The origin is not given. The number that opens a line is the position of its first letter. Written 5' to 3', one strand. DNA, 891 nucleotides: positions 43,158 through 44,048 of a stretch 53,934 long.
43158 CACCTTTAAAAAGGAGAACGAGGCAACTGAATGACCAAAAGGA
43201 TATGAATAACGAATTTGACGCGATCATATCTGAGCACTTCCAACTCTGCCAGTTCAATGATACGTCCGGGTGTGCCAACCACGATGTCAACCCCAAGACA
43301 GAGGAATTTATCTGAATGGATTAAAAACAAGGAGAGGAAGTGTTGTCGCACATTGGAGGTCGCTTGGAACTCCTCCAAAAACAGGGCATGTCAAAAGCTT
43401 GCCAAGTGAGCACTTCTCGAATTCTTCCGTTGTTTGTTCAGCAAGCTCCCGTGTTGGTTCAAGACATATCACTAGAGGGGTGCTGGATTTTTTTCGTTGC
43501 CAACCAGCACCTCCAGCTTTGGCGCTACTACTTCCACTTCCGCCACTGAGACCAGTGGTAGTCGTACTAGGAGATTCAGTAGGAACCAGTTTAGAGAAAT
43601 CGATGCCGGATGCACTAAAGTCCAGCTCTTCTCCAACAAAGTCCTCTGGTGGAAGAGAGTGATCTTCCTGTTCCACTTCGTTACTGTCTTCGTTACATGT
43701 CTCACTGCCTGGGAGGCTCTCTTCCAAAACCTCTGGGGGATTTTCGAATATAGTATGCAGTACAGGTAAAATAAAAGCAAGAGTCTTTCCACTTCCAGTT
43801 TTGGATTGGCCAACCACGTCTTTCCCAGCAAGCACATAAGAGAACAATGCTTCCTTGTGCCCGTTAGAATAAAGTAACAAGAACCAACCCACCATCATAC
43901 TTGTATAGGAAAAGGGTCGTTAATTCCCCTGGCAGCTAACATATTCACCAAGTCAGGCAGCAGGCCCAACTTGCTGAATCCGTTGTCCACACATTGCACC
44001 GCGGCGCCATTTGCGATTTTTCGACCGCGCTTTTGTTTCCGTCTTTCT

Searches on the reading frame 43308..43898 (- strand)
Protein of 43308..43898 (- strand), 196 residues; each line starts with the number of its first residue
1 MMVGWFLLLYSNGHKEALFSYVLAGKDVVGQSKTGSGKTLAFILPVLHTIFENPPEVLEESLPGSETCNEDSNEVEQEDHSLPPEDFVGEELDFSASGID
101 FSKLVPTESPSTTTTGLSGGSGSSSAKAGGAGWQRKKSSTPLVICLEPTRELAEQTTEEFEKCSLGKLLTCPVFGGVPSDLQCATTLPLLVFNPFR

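Call 62: search_protein_families(library=pfam, proteins=[window:43308-43898:-], max_evalue=0.001)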
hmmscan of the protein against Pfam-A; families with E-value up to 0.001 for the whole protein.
window:43308-43898:- (196 aa): 1 family
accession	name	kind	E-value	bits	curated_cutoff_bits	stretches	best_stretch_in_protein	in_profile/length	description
PF00270.35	DEAD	-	4e-15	56.4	26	1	17-180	6-86/167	DEAD/DEAH box helicase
